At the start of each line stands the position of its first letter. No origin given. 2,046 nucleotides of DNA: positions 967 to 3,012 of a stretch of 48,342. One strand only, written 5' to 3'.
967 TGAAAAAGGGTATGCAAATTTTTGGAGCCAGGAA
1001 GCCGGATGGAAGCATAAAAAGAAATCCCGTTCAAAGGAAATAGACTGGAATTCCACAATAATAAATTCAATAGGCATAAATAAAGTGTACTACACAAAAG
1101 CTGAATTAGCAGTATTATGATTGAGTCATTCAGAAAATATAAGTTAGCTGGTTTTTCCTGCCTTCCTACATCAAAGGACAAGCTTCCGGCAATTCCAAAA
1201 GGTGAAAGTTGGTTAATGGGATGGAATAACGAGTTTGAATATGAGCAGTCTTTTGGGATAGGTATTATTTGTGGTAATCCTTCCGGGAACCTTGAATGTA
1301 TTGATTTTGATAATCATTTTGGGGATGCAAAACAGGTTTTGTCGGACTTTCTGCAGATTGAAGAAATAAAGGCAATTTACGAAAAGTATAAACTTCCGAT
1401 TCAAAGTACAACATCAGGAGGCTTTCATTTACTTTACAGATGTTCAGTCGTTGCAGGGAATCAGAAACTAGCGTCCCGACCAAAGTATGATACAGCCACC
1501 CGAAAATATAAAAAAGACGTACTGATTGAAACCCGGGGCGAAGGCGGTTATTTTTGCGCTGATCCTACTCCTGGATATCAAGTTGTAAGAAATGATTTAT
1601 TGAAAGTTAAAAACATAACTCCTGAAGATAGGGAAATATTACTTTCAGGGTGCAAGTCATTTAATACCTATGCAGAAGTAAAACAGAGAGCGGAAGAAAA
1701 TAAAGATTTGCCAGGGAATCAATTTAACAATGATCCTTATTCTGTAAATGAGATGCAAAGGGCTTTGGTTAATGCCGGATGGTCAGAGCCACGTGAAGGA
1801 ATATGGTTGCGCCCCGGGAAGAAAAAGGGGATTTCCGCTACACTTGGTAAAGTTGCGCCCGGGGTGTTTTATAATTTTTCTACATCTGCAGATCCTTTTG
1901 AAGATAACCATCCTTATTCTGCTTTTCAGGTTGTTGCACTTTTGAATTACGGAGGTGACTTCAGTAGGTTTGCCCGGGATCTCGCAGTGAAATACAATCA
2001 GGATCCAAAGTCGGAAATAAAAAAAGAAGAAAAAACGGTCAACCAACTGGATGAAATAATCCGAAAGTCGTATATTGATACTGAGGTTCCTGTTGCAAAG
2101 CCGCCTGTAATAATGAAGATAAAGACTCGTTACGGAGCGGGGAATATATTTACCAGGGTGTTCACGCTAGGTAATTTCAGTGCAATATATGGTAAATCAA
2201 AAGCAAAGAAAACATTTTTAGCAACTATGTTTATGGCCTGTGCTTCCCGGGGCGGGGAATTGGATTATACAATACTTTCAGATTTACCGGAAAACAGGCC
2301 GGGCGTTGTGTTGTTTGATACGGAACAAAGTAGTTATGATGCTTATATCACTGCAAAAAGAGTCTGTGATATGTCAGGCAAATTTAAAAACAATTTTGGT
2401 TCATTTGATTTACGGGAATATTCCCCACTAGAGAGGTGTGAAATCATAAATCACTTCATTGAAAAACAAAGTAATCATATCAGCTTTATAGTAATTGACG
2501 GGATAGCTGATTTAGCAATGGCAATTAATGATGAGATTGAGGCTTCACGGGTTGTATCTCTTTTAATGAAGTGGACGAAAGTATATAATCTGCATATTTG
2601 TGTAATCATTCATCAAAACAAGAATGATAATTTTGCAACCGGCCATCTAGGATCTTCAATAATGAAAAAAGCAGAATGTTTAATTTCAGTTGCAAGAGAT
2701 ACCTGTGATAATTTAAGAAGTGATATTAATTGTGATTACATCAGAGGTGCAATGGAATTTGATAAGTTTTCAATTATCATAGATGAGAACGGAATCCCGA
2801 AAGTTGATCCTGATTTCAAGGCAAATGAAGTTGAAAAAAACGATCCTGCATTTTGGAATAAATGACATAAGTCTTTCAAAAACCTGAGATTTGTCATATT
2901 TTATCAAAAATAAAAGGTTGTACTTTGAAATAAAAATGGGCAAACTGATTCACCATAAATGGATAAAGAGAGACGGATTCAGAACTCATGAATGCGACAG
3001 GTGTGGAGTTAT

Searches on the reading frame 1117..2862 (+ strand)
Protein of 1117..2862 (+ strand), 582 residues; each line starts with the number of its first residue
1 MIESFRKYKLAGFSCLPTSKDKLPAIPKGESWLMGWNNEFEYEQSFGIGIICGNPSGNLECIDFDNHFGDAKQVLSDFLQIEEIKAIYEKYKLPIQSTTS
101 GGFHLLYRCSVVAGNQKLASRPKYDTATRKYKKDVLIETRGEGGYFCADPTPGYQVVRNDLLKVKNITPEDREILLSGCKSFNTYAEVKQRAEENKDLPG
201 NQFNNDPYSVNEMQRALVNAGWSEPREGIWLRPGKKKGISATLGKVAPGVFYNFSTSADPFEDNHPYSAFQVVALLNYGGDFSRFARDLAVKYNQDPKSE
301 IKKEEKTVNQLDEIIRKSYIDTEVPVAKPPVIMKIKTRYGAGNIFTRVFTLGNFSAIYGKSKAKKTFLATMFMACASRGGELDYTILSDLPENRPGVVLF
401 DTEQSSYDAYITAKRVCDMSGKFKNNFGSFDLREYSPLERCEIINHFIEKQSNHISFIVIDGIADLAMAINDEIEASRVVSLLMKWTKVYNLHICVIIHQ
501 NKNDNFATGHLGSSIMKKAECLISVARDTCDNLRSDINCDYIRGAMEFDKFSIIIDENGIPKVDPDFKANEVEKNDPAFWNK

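Call 81: search_protein_families(library=pfam, proteins=[window:1117-2862:+], max_evalue=0.01)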
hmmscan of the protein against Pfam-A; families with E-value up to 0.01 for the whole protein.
window:1117-2862:+ (582 aa): 2 families
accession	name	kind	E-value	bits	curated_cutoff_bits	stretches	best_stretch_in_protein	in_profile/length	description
PF09250.16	Prim-Pol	-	1.8e-09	38.7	22.8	1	10-158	6-147/158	Bifunctional DNA primase/polymerase, N-terminal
PF13481.12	AAA_25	-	3.4e-07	30.5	27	1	349-504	30-194/195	AAA domain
